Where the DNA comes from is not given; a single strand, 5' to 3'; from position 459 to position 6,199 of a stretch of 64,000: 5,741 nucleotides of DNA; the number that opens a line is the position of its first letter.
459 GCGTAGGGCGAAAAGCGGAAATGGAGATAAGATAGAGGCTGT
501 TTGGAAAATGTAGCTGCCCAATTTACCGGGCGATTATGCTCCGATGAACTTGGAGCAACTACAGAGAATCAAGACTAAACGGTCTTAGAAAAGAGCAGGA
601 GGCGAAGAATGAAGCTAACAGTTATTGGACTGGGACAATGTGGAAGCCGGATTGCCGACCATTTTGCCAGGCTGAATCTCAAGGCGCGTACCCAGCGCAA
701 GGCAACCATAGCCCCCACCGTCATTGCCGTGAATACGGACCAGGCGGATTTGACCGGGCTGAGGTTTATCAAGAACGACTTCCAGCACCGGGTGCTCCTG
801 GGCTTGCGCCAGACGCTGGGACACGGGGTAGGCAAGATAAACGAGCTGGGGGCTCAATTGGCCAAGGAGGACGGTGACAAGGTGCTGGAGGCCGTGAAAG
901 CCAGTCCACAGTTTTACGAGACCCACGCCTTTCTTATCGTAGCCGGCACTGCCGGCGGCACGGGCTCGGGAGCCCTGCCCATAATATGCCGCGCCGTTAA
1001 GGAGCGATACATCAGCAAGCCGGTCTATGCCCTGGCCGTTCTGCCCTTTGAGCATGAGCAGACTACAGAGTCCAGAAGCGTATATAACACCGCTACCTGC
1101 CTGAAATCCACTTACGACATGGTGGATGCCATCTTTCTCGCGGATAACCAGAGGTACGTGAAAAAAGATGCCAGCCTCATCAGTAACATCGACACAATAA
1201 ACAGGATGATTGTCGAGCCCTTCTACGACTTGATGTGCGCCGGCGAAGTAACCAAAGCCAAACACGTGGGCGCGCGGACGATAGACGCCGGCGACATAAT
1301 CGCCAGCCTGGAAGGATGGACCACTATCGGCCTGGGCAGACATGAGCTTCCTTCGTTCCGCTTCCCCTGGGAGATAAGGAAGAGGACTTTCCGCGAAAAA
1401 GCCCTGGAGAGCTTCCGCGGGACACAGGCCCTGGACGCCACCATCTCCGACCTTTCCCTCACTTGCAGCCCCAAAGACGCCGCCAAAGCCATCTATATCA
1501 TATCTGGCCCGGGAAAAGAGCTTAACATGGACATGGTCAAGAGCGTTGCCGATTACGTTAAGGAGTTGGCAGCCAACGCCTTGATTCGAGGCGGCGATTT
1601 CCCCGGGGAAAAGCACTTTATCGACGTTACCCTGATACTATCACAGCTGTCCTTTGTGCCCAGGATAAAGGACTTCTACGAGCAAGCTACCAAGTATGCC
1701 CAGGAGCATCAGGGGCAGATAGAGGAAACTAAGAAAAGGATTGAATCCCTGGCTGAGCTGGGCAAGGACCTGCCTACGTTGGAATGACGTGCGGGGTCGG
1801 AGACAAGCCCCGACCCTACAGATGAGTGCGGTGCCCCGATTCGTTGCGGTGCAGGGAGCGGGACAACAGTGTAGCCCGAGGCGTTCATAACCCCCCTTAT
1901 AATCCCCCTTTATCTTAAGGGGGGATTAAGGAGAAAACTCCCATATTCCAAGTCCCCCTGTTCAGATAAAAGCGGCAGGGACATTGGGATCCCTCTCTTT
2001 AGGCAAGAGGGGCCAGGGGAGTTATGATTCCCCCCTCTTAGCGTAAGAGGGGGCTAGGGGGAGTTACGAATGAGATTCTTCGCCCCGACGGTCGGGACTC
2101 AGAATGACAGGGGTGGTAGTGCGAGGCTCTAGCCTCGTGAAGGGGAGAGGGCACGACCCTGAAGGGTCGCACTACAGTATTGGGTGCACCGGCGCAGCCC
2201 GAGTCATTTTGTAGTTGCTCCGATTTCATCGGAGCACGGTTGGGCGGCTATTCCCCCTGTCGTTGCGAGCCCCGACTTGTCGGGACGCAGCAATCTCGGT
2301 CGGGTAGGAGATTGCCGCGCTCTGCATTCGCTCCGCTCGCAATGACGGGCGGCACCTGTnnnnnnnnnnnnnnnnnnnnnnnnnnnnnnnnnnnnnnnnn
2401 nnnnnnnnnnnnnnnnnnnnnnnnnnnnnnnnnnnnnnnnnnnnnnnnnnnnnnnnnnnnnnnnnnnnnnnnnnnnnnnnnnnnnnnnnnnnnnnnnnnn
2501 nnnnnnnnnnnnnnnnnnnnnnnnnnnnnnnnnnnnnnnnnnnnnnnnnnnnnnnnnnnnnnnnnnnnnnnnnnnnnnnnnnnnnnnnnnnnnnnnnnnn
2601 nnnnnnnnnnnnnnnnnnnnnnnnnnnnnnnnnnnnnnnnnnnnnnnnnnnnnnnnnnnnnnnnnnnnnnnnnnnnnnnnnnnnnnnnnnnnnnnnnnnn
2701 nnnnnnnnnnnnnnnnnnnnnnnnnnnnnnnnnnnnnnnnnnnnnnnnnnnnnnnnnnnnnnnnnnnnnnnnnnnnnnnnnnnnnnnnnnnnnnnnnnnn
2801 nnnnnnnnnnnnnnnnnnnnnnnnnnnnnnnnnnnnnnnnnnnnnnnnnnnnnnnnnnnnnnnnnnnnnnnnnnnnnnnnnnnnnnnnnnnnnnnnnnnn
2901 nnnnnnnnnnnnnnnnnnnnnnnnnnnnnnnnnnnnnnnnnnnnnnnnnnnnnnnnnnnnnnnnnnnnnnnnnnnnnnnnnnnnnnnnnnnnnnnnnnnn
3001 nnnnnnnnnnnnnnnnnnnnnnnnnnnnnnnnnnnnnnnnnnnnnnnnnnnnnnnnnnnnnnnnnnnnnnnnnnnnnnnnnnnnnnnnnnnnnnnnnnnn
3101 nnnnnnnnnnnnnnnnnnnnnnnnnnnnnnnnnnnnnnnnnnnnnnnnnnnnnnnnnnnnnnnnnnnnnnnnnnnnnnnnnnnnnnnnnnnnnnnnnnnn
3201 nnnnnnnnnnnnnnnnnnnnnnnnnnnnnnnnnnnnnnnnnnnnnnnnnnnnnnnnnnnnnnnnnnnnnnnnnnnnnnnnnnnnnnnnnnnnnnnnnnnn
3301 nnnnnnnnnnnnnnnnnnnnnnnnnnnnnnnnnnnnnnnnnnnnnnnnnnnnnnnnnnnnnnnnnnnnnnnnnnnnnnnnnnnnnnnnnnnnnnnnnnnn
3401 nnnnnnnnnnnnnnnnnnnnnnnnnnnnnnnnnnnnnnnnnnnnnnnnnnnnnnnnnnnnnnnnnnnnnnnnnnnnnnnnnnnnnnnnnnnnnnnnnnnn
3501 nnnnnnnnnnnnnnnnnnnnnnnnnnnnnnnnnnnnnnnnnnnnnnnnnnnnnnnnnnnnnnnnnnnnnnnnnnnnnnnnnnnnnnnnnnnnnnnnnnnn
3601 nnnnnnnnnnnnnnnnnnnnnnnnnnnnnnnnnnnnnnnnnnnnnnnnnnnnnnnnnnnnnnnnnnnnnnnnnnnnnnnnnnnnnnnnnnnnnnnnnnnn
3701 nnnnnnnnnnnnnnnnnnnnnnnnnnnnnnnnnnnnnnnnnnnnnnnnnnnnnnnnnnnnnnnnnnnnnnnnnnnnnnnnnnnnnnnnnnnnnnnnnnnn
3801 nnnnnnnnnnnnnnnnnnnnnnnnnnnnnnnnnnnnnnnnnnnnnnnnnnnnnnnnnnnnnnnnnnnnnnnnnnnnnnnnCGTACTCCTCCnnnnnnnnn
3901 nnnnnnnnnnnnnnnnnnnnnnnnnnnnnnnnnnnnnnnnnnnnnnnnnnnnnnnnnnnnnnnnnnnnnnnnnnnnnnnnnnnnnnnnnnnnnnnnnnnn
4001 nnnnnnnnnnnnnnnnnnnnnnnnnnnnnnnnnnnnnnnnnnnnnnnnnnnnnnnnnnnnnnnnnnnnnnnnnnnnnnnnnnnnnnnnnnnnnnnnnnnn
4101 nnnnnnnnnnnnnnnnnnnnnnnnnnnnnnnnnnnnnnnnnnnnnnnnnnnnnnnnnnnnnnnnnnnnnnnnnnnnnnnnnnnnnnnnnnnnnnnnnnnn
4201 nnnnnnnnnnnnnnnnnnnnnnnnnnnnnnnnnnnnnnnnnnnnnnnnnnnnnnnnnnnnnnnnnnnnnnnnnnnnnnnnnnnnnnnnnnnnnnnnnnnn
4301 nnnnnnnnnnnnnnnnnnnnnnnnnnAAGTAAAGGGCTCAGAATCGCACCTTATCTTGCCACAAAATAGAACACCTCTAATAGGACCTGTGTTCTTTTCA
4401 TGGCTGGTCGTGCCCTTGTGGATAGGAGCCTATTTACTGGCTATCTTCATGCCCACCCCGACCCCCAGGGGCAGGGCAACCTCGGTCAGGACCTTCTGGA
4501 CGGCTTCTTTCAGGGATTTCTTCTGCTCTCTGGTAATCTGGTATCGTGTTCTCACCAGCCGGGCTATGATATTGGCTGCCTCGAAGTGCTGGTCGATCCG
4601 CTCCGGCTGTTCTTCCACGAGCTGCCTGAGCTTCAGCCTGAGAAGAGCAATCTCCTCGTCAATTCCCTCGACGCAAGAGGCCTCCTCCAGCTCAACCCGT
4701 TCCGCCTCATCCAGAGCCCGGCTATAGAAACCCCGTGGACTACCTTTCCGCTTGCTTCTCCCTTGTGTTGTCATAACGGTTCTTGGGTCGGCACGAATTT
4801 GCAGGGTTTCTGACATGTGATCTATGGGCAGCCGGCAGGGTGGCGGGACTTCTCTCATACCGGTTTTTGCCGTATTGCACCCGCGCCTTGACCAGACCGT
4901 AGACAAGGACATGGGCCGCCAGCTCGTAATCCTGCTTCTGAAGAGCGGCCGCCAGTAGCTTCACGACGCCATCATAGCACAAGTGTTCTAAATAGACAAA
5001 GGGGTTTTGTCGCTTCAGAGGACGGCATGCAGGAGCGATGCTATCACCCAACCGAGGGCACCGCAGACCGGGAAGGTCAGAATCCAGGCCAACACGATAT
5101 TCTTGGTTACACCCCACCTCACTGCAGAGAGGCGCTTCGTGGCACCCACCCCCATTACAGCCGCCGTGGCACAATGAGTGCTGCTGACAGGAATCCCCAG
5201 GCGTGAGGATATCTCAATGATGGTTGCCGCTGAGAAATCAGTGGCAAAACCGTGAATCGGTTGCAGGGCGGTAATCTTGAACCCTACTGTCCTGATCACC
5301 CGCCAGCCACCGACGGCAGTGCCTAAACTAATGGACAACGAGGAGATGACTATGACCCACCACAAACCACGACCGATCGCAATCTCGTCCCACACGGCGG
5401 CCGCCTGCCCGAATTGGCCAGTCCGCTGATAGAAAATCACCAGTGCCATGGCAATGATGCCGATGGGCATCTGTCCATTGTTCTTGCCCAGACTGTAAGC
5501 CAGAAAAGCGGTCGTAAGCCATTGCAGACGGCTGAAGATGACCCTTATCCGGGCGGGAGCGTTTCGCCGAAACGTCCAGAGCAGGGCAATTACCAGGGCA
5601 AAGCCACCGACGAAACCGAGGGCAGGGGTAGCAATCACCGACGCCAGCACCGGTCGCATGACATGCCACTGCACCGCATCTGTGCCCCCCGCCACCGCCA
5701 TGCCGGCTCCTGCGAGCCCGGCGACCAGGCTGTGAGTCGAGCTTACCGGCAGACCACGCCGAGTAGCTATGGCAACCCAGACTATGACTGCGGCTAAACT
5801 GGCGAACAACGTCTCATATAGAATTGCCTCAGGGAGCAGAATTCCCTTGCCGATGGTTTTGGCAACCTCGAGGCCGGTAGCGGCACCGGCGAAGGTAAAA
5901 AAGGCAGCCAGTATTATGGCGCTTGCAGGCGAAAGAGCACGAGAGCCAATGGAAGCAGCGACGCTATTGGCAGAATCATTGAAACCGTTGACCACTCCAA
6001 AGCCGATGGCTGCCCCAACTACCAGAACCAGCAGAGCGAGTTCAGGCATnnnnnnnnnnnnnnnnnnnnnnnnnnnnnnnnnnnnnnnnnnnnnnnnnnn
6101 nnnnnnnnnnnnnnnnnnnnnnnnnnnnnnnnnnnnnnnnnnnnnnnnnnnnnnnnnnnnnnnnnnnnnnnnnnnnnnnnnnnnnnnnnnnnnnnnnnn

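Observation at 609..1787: Tubulin/CetZ-like GTPase in an otherwise typical bacterial chromosome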

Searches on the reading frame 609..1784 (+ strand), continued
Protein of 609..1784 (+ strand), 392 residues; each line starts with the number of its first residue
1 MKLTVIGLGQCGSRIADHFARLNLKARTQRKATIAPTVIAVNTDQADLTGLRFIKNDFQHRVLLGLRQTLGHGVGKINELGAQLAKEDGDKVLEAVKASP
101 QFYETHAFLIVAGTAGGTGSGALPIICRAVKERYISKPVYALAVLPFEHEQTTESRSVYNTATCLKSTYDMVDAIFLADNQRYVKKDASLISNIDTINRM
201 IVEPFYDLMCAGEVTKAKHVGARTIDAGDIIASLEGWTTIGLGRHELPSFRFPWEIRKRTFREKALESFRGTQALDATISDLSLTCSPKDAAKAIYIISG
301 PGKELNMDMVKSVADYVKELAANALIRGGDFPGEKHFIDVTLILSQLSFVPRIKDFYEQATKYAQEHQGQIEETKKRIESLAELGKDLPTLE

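Call 87: find_encoding_contigs(protein=P0136, flank=8000, max_places=2)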
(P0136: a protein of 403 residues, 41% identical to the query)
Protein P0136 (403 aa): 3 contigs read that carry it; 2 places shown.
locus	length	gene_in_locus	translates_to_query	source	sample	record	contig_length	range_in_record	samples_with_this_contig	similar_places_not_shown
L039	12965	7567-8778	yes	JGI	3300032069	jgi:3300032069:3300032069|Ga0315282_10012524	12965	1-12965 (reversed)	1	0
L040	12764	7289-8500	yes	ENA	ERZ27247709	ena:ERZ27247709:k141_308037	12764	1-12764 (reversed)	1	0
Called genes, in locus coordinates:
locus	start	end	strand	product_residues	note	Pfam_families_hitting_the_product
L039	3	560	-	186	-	?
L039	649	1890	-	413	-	PF12704:MacB_PCD, PF02687:FtsX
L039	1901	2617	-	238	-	PF00005:ABC_tran, PF02463:SMC_N (faint), PF13304:AAA_21 (faint)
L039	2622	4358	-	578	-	PF25917:BSH_RND (faint), PF25973:BSH_CzcB (faint), PF25881:HH_YBHG (faint), PF25990:Beta-barrel_YknX (faint), PF25954:Beta-barrel_RND_2 (weak), PF25967:RND-MFP_C (weak), PF25989:YknX_C (weak)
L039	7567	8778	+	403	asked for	PF00091:Tubulin, PF21011:CetZ_C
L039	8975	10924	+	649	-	PF07728:AAA_5 (weak), PF13191:AAA_16 (faint), PF00004:AAA, PF17862:AAA_lid_3, PF01434:Peptidase_M41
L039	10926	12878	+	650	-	PF00004:AAA, PF17862:AAA_lid_3, PF01434:Peptidase_M41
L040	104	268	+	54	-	-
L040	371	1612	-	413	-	PF12704:MacB_PCD, PF02687:FtsX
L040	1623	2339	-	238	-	PF00005:ABC_tran, PF02463:SMC_N (faint), PF13304:AAA_21 (faint)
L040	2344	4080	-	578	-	PF25917:BSH_RND (faint), PF25973:BSH_CzcB (faint), PF25881:HH_YBHG (faint), PF25990:Beta-barrel_YknX (faint), PF25954:Beta-barrel_RND_2 (weak), PF25967:RND-MFP_C (weak), PF25989:YknX_C (weak)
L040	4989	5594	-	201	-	PF14528:LAGLIDADG_3 (faint)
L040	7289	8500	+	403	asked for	PF00091:Tubulin, PF21011:CetZ_C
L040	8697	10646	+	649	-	PF07728:AAA_5 (weak), PF13191:AAA_16 (faint), PF00004:AAA, PF17862:AAA_lid_3, PF01434:Peptidase_M41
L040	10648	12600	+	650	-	PF00004:AAA, PF17862:AAA_lid_3, PF01434:Peptidase_M41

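Call 88: find_encoding_contigs(protein=P0273, flank=8000, max_places=2)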
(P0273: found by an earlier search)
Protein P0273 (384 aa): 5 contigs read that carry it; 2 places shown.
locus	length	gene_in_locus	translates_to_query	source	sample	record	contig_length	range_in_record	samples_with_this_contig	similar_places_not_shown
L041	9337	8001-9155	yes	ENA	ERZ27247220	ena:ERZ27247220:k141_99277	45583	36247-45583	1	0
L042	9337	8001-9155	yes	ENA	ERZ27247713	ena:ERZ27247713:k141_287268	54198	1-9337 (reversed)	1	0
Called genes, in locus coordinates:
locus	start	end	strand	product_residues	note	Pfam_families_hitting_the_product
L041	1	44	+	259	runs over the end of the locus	PF00392:GntR, PF07729:FCD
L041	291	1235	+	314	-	PF00903:Glyoxalase (weak), PF13669:Glyoxalase_4 (faint), PF00903:Glyoxalase (weak)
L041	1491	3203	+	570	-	PF00496:SBP_bac_5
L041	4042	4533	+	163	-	PF03073:TspO_MBR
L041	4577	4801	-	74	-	-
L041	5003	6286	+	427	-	PF00890:FAD_binding_2 (weak), PF01266:DAO (faint), PF01494:FAD_binding_3 (weak), PF03486:HI0933_like (weak), PF07992:Pyr_redox_2 (weak), PF12831:FAD_oxidored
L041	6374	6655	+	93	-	-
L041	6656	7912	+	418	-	PF00890:FAD_binding_2, PF01134:GIDA (weak), PF01266:DAO (faint), PF01494:FAD_binding_3, PF03486:HI0933_like, PF05834:Lycopene_cycl (faint), PF07992:Pyr_redox_2 (weak), PF12831:FAD_oxidored (weak)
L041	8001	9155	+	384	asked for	PF00091:Tubulin, PF21011:CetZ_C (weak)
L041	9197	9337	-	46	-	?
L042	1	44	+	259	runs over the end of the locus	PF00392:GntR, PF07729:FCD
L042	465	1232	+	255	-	PF13669:Glyoxalase_4 (faint), PF00903:Glyoxalase (weak)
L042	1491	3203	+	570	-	PF00496:SBP_bac_5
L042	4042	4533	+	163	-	PF03073:TspO_MBR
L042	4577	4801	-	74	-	-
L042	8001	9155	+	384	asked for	PF00091:Tubulin, PF21011:CetZ_C (weak)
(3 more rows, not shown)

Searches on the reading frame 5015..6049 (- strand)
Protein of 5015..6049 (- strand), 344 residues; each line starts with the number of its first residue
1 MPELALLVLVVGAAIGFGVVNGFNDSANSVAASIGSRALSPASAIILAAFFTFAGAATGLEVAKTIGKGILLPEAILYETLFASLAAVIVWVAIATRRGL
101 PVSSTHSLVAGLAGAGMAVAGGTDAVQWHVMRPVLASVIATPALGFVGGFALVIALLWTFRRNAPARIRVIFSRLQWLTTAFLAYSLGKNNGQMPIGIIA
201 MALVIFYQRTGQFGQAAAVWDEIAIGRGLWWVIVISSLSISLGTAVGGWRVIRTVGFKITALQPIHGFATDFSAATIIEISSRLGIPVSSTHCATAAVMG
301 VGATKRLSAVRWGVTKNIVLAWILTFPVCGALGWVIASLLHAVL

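Call 24: search_protein_families(library=pfam, proteins=[window:5015-6049:-], max_evalue=0.001)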
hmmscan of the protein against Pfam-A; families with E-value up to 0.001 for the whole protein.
window:5015-6049:- (344 aa): 2 families
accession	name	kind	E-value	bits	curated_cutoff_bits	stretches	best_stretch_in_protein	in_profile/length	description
PF01384.25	PHO4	-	4.3e-83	279.6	33.7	1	21-333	1-350/350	Phosphate transporter family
PF09339.16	HTH_IclR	-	4.7e-05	23.5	22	0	93-118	23-48/52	IclR helix-turn-helix domain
